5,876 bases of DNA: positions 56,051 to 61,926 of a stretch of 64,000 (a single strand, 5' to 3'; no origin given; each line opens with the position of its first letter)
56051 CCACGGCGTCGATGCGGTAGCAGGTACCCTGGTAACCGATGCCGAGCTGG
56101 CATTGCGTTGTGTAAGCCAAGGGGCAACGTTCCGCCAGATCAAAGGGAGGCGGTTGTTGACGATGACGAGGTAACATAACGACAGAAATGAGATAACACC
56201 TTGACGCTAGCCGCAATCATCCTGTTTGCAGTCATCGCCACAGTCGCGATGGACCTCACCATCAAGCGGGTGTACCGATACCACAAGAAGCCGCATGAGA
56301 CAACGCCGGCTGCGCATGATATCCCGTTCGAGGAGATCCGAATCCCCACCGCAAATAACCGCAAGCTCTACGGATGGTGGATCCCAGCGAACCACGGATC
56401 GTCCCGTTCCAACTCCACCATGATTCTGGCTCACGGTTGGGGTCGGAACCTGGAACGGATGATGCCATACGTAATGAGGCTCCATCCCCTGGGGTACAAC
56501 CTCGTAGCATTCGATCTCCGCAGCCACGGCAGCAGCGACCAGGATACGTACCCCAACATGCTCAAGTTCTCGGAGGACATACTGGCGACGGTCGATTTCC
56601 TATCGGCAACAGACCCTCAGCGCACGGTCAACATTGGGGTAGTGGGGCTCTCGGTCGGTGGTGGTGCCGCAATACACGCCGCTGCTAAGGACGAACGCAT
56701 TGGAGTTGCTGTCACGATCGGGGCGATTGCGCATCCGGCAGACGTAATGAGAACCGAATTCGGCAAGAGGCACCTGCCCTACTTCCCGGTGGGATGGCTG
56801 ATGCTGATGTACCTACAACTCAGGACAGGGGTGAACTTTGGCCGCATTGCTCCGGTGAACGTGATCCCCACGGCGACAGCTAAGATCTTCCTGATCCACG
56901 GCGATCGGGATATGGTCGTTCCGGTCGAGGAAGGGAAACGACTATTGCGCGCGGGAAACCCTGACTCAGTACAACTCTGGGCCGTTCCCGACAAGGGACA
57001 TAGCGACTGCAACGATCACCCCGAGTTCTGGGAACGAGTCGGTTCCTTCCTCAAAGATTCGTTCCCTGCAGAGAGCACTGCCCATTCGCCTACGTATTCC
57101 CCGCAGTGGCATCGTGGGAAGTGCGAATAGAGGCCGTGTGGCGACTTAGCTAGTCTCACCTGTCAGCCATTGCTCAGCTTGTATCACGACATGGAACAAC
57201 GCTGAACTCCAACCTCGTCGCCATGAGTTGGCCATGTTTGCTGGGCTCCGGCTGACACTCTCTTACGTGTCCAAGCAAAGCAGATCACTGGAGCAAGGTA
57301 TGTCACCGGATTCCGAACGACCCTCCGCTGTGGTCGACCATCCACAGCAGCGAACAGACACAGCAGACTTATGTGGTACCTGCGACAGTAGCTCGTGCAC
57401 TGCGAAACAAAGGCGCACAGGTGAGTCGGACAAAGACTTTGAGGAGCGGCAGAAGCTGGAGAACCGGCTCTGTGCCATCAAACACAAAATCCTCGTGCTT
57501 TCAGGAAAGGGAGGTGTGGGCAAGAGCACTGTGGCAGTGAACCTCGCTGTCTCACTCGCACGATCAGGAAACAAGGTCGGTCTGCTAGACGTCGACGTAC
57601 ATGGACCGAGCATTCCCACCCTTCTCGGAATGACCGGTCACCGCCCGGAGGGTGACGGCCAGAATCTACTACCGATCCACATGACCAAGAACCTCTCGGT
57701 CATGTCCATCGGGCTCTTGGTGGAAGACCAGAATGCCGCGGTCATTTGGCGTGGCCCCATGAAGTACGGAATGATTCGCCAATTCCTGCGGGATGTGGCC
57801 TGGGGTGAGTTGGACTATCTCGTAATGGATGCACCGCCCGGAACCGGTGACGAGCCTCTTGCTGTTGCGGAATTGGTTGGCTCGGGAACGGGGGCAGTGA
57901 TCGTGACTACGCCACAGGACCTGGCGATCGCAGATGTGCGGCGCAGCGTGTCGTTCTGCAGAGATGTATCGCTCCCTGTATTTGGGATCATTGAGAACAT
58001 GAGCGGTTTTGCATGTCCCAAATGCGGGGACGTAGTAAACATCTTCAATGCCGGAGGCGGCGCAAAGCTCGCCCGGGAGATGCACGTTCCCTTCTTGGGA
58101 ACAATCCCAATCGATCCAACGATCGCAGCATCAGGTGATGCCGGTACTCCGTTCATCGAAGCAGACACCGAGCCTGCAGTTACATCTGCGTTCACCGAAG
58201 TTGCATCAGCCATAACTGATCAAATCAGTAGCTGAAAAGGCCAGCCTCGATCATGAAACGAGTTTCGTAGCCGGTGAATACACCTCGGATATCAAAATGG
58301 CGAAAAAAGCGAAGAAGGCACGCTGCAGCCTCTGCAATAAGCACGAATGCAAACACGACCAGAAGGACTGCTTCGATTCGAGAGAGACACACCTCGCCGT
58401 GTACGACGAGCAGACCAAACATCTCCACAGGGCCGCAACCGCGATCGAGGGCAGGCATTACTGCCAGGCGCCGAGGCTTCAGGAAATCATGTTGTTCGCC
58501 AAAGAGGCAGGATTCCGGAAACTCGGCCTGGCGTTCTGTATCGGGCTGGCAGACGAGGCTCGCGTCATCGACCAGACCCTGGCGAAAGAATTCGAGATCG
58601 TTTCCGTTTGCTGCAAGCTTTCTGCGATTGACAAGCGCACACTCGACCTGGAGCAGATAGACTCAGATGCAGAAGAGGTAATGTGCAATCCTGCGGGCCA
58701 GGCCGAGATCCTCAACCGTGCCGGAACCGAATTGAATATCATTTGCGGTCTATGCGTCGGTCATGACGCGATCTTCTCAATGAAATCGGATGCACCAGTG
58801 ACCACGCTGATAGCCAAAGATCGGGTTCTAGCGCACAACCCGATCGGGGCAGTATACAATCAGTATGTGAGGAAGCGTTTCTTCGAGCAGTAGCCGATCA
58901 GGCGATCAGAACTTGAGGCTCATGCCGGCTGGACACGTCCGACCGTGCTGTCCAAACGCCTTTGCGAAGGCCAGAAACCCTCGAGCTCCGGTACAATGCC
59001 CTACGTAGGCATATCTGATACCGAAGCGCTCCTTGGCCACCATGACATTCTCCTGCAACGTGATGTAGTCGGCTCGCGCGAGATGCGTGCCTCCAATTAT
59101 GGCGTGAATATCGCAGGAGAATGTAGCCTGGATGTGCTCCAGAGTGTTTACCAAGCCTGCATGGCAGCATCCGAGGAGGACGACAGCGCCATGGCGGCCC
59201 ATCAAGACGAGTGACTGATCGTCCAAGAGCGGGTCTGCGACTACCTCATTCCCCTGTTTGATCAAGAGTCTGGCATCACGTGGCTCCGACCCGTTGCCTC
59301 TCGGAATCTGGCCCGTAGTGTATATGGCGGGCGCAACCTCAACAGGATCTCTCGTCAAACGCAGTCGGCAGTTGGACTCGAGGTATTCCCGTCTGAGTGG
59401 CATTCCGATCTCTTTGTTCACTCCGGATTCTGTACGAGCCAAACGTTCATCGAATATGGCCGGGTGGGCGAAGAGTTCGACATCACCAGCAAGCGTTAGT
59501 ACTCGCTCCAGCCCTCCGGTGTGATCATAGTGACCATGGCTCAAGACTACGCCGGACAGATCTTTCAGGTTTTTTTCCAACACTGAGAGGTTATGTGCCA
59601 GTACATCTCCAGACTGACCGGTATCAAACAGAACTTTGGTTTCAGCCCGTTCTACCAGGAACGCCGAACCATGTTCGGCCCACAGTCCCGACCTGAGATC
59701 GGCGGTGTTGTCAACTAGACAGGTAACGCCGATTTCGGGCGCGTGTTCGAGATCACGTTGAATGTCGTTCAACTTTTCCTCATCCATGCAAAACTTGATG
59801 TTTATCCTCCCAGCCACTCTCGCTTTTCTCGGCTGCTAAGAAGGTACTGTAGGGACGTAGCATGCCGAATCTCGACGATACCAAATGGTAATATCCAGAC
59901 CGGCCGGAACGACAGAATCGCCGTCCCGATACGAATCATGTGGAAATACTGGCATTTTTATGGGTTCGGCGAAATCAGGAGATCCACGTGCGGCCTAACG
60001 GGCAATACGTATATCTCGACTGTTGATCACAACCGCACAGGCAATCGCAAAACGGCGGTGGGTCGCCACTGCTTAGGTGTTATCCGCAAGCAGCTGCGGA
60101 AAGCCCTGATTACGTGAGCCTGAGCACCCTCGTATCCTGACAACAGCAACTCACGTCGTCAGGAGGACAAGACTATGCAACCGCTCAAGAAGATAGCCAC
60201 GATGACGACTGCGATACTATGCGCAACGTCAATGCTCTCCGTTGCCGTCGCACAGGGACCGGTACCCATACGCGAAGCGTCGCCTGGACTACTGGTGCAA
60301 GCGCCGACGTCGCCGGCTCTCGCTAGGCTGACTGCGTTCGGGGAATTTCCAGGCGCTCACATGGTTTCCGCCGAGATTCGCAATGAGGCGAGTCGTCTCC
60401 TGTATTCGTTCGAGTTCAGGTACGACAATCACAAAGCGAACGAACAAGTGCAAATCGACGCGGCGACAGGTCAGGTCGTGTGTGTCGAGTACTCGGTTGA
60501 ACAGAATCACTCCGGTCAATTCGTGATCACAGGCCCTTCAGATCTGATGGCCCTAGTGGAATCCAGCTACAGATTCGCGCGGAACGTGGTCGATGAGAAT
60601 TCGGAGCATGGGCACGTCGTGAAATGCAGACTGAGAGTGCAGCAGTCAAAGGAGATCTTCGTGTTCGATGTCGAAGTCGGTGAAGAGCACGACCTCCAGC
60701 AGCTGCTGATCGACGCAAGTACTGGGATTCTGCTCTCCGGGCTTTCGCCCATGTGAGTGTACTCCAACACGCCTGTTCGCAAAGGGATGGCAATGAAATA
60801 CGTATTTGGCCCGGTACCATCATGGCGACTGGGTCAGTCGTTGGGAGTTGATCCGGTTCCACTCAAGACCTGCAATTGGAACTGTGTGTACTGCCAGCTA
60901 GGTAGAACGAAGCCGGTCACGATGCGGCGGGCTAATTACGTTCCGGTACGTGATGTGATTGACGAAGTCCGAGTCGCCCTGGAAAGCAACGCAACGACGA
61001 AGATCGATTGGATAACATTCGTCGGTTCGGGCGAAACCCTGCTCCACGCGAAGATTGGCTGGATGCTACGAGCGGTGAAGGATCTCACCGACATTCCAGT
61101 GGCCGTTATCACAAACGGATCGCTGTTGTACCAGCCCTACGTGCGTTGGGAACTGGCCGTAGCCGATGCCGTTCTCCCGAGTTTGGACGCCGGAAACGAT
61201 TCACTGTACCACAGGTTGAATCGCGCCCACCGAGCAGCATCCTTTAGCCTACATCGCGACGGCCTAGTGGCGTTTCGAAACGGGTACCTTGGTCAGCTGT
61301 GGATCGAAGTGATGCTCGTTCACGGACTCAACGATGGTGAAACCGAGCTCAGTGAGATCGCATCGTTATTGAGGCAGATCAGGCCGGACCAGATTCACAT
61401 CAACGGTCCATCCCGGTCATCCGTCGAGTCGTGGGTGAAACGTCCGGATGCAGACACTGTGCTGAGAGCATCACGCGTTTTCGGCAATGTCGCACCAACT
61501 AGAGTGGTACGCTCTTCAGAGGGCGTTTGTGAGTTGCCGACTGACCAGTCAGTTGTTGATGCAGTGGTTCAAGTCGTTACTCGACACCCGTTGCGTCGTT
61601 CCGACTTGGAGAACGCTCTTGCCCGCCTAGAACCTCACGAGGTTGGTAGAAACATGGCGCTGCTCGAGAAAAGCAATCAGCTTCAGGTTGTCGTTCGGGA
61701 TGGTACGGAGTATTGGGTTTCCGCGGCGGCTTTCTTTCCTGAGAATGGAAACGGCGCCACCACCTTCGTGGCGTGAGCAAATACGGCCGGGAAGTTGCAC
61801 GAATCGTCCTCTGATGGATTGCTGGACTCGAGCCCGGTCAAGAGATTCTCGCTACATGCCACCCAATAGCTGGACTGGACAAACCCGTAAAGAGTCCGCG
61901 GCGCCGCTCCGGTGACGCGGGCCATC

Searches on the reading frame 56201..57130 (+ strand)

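Call 45: search_protein_families(library=pfam, proteins=[window:56201-57130:+], max_evalue=0.00001)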
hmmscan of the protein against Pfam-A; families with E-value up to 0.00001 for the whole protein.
window:56201-57130:+ (309 aa): 5 families
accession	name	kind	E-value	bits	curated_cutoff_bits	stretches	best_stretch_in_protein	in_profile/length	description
PF12146.15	Hydrolase_4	-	2.4e-14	53.6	27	1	71-177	4-111/239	Serine aminopeptidase, S33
PF12697.13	Abhydrolase_6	-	3.2e-11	44.8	26.3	1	75-275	2-212/217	Alpha/beta hydrolase family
PF00561.26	Abhydrolase_1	-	4.6e-11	43.3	25.8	1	73-184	2-110/245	alpha/beta hydrolase fold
PF00326.27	Peptidase_S9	-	9.7e-08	32.2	22.6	1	125-285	46-207/213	Prolyl oligopeptidase family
PF02129.25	Peptidase_S15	-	2e-06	28.2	23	1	82-183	46-137/262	X-Pro dipeptidyl-peptidase (S15 family)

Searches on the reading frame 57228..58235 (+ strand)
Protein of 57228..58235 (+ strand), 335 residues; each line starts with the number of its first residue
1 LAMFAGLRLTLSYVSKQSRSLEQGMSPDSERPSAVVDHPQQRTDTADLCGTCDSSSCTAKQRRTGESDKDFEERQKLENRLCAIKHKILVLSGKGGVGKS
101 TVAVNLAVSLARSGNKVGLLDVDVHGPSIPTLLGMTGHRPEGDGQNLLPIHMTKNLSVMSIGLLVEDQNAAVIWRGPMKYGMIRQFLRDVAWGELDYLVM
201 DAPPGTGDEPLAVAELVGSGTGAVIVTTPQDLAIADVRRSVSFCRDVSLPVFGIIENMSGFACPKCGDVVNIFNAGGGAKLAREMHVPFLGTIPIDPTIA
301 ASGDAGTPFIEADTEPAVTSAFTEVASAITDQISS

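Call 45: search_protein_families(library=pfam, proteins=[window:57228-58235:+], max_evalue=0.00001)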
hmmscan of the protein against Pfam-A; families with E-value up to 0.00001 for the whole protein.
window:57228-58235:+ (335 aa): 6 families
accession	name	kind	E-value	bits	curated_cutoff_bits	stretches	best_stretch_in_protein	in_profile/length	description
PF10609.15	ParA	-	4.4e-100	334.6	27.1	1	84-329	2-245/246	NUBPL iron-transfer P-loop NTPase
PF01656.29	CbiA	-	6.7e-13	49.1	25.4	1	88-250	1-68/125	CobQ/CobB/MinD/ParA nucleotide binding domain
PF13614.12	AAA_31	-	3e-10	40.8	27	1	87-126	3-42/177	AAA domain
PF09140.17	MipZ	-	3.5e-08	33.5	20.7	1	86-141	1-56/262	ATPase MipZ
PF02374.21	ArsA_ATPase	-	7.5e-08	32.4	24.3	1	86-123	1-38/305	Anion-transporting ATPase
PF00142.24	Fer4_NifH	-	1.4e-07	31.7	25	0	89-129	3-43/271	4Fe-4S iron sulfur cluster binding proteins, NifH/frxC family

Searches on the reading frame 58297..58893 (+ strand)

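Call 45: search_protein_families(library=pfam, proteins=[window:58297-58893:+], max_evalue=0.00001)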
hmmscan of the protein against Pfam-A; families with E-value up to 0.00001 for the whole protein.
window:58297-58893:+ (198 aa): 1 family
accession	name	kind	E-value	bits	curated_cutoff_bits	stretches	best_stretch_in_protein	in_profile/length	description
PF08901.16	DUF1847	-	3.9e-52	176.4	25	1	27-171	8-157/157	Protein of unknown function (DUF1847)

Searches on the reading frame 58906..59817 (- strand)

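Call 45: search_protein_families(library=pfam, proteins=[window:58906-59817:-], max_evalue=0.00001)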
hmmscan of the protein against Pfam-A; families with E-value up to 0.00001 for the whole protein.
window:58906-59817:- (303 aa): 2 families
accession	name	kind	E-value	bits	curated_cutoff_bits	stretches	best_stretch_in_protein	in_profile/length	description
PF00753.33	Lactamase_B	-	3e-12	47.3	22.7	1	49-132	5-88/196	Metallo-beta-lactamase superfamily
PF12706.13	Lactamase_B_2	-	5.6e-09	36.3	27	1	60-154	1-98/200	Beta-lactamase superfamily domain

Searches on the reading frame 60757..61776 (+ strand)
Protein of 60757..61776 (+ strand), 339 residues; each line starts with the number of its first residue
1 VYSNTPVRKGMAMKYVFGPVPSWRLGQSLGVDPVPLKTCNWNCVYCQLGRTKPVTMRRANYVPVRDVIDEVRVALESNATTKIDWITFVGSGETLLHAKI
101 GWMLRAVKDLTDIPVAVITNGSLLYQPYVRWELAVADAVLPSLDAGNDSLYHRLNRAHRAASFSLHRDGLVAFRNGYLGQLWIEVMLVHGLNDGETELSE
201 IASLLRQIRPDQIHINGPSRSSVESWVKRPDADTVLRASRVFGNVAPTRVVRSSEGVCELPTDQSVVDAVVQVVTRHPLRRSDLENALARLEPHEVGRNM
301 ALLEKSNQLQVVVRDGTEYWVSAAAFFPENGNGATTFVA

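Call 45: search_protein_families(library=pfam, proteins=[window:60757-61776:+], max_evalue=0.00001)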
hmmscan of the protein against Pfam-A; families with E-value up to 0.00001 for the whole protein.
window:60757-61776:+ (339 aa): 1 family
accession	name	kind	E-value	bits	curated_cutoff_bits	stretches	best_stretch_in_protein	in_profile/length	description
PF04055.27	Radical_SAM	-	1.2e-12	48.8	29.5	1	37-196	5-159/166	Radical SAM superfamily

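Call 46: search_protein_families(library=ncbifam, proteins=[window:60757-61776:+], max_evalue=0.00001)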
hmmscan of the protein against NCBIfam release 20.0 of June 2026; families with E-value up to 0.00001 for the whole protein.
window:60757-61776:+ (339 aa): 7 families
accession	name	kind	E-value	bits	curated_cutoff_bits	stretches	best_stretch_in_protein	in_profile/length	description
NF038283.1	viperin_w_prok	equivalog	5.2e-10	39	180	1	37-161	10-132/281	viperin family antiviral radical SAM protein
TIGR02666.1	moaA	equivalog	1.5e-08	34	284.05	1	38-195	19-172/336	GTP 3',8-cyclase MoaA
TIGR04317.1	W_rSAM_matur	equivalog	5.7e-08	32.3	380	1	37-157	12-124/349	tungsten cofactor oxidoreductase radical SAM maturase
TIGR04100.1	rSAM_pair_X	hypoth_equivalog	5.5e-07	29.4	262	1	38-163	17-147/197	TIGR04100 family radical SAM protein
TIGR02493.1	PFLA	equivalog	5.8e-07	29.1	231.75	1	36-208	22-186/235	pyruvate formate-lyase-activating protein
TIGR02668.1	moaA_archaeal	equivalog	1.9e-06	27.1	325.25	1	37-195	18-165/303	GTP 3',8-cyclase MoaA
TIGR02495.1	NrdG2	equivalog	2.9e-06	26.7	131.15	1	37-122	24-100/193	anaerobic ribonucleoside-triphosphate reductase activating protein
